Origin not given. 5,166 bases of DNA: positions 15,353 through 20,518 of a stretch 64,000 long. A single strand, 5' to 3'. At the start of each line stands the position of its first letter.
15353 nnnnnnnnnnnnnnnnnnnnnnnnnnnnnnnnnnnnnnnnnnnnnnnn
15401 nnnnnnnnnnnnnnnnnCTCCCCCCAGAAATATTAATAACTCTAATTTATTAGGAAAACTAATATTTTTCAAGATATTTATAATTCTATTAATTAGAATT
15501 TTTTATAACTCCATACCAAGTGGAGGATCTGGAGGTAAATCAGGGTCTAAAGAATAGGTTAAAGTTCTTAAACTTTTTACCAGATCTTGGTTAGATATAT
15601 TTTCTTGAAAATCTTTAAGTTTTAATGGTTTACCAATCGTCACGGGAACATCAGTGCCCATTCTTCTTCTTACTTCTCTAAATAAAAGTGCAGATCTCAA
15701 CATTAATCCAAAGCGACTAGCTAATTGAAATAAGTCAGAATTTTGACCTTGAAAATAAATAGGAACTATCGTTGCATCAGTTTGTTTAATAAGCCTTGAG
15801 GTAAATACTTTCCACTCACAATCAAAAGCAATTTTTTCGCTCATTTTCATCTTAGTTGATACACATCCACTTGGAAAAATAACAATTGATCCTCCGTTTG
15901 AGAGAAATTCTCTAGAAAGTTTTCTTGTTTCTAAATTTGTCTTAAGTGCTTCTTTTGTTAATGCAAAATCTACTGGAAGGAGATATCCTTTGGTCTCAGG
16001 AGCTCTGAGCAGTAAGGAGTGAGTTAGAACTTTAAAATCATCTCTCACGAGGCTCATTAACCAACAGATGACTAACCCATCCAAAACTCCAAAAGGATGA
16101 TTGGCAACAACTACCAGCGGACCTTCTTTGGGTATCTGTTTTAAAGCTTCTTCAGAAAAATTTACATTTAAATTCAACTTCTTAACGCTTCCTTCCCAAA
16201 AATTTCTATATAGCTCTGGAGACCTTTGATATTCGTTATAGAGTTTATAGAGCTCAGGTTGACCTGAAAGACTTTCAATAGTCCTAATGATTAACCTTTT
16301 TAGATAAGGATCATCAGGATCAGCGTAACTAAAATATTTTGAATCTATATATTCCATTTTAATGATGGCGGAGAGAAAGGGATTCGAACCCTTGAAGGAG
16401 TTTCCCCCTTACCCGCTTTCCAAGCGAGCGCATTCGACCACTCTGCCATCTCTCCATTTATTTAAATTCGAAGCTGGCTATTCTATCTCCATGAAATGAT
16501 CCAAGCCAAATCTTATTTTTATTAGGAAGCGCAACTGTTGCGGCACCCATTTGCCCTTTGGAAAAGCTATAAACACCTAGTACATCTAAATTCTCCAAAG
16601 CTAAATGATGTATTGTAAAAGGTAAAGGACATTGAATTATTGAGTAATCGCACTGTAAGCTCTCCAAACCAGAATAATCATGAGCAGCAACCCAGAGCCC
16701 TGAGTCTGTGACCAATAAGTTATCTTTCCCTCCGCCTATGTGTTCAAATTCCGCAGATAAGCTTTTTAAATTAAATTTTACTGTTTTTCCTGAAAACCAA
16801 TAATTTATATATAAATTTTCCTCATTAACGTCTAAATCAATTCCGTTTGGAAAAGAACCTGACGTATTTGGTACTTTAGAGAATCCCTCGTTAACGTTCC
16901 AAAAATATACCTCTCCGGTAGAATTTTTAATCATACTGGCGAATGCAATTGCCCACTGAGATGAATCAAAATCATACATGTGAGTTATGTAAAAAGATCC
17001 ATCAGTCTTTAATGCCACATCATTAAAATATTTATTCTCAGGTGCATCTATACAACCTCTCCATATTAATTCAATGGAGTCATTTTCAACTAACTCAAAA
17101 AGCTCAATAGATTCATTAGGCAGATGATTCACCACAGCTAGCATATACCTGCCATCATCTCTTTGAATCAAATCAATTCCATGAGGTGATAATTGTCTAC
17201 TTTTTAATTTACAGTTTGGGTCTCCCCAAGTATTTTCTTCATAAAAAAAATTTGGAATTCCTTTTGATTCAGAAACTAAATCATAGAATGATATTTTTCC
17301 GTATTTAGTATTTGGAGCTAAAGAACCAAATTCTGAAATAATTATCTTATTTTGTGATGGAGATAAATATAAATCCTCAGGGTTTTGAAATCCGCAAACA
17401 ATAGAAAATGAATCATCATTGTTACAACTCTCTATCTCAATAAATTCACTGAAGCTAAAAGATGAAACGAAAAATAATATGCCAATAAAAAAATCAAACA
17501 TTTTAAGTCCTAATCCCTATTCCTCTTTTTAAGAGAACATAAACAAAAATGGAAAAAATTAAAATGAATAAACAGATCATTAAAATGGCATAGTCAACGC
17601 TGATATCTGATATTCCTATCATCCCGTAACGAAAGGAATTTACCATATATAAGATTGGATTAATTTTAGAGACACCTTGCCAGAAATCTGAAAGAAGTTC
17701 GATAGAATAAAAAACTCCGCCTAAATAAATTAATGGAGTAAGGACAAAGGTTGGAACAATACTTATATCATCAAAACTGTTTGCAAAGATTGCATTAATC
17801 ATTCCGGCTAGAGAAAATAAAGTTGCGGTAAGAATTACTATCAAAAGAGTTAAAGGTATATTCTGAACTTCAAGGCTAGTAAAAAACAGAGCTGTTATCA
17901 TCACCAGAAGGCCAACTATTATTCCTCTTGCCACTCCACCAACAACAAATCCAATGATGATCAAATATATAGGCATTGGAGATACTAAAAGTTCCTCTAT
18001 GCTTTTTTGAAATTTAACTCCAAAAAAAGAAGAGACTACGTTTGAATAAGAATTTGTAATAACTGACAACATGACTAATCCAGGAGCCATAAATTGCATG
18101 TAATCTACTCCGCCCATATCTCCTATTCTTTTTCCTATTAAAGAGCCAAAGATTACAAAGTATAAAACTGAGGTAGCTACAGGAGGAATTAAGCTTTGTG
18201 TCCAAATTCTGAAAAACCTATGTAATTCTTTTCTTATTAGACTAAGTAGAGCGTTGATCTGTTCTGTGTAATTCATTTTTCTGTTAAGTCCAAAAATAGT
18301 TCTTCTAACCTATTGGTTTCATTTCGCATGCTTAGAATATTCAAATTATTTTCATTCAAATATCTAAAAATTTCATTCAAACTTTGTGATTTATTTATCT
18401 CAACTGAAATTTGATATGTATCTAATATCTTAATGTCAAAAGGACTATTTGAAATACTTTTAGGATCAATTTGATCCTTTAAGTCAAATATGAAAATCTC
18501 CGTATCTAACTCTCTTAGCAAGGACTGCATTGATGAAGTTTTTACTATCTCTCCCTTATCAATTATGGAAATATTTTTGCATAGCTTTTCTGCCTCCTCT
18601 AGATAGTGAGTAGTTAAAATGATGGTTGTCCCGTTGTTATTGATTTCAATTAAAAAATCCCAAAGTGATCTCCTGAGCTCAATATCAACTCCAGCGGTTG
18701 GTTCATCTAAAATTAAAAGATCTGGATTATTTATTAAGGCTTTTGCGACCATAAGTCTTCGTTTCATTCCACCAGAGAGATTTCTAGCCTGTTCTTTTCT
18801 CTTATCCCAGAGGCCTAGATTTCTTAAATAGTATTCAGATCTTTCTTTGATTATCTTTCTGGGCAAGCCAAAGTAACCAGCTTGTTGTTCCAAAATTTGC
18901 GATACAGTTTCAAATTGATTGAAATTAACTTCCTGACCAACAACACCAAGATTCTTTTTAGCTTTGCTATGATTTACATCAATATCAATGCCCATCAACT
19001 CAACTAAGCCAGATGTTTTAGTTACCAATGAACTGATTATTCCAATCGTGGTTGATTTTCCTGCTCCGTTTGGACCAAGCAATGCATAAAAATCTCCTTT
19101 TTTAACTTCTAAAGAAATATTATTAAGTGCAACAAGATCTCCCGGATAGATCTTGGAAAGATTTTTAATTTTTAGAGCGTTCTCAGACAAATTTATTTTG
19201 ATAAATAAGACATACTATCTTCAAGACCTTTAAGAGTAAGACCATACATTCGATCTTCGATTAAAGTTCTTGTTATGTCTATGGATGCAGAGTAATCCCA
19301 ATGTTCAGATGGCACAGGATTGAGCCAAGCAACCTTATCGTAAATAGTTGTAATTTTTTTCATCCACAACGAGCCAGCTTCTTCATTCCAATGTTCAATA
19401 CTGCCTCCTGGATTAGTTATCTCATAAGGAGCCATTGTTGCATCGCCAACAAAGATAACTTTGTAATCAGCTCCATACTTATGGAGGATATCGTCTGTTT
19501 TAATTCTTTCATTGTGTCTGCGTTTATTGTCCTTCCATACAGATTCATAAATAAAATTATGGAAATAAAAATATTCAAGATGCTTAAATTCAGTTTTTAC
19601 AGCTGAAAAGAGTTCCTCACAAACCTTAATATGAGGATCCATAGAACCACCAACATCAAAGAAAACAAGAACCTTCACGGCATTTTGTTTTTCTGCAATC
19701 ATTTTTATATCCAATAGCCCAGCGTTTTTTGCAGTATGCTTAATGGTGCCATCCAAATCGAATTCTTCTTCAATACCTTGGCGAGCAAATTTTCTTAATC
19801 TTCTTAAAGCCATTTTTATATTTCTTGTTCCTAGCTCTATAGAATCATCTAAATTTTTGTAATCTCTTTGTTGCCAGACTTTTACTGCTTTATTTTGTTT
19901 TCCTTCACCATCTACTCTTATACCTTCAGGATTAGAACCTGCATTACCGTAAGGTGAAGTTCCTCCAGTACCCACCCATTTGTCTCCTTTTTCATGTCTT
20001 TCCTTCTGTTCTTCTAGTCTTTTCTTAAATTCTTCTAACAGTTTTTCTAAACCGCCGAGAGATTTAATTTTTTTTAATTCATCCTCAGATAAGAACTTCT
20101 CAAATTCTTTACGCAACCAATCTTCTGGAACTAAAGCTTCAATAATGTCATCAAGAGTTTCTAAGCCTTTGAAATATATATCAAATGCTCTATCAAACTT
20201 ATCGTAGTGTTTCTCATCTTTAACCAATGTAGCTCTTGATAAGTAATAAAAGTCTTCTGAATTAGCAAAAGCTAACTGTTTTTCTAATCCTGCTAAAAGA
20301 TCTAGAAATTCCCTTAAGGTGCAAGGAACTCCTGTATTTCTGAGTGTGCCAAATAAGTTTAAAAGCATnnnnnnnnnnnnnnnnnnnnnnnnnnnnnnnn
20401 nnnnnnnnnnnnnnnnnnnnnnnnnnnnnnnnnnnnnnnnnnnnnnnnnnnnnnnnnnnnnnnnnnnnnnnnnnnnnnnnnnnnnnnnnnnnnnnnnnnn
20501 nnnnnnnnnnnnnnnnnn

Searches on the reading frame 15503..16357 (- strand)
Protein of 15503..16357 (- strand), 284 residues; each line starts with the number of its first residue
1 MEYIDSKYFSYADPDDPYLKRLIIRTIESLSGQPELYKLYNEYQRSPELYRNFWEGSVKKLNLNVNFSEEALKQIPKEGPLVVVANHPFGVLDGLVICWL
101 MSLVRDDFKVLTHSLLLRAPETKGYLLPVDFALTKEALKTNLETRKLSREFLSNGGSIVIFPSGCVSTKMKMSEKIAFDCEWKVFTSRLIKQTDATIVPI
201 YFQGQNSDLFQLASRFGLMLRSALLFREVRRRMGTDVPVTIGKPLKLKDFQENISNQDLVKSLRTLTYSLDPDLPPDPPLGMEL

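Call 4: search_protein_families(library=pfam, proteins=[window:15503-16357:-], max_evalue=0.01)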
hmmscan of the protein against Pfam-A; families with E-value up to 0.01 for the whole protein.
window:15503-16357:- (284 aa): 2 families
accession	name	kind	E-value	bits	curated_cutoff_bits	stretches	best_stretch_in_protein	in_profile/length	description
PF19576.4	Acyltransf_2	-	3.4e-15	56.1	27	1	62-272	53-261/266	Acyltransferase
PF01553.26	Acyltransferase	-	1.1e-07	32.1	23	1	72-202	7-131/132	Acyltransferase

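Call 5: search_protein_families(library=ncbifam, proteins=[window:15503-16357:-], max_evalue=0.01)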
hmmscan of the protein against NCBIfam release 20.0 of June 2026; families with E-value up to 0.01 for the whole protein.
window:15503-16357:- (284 aa): 4 families
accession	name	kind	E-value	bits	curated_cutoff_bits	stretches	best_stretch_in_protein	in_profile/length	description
NF052615.1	orn_lipid_OlsF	equivalog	6.5e-42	143.8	620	1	6-271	10-266/570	bifunctional ornithine lipid synthase OlsF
NF053697.1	LyGlyAclTfGlsABct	equivalog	2.9e-28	98.8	260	1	21-270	21-267/267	lyso-glycine lipid O-acyltransferase GlsA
NF006386.0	PRK08633.1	equivalog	1.1e-05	23.3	1221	1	70-252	432-593/1147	acyl-[ACP]--phospholipid O-acyltransferase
TIGR00530.1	AGP_acyltrn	subfamily_domain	0.0078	16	102.95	0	73-173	10-107/130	1-acylglycerol-3-phosphate O-acyltransferase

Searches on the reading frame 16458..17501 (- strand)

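Call 4: search_protein_families(library=pfam, proteins=[window:16458-17501:-], max_evalue=0.01)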
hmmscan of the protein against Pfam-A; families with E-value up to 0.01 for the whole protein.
window:16458-17501:- (347 aa): 2 families
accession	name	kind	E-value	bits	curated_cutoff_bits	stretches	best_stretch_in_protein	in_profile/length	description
PF08450.18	SGL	-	1.4e-05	25.3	26.3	1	138-245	67-163/246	SMP-30/Gluconolactonase/LRE-like region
PF01731.26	Arylesterase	-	0.00045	20.8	21.3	1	160-233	1-71/86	Arylesterase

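Call 5: search_protein_families(library=ncbifam, proteins=[window:16458-17501:-], max_evalue=0.01)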
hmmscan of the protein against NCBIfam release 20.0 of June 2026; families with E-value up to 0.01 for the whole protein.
window:16458-17501:- (347 aa): 0 families

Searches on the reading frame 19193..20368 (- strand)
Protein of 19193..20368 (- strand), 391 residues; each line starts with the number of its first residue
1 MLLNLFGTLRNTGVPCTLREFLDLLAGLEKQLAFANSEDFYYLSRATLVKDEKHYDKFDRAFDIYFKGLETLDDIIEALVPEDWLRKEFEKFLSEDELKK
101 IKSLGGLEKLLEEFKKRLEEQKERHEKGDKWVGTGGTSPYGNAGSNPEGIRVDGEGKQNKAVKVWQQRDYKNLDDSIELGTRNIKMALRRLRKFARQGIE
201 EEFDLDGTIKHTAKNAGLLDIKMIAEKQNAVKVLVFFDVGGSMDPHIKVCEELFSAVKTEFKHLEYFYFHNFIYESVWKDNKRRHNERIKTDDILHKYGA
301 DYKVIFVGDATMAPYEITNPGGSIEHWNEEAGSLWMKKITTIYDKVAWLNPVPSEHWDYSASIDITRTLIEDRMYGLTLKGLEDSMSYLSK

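Call 14: search_protein_families(library=pfam, proteins=[window:19193-20368:-], max_evalue=0.001)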
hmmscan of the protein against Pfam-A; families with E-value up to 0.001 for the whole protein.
window:19193-20368:- (391 aa): 1 family
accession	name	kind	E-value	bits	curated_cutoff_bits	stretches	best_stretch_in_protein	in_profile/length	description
PF05762.20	VWA_CoxE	-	1.6e-06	28.2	26.4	1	184-271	8-98/222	VWA domain containing CoxE-like protein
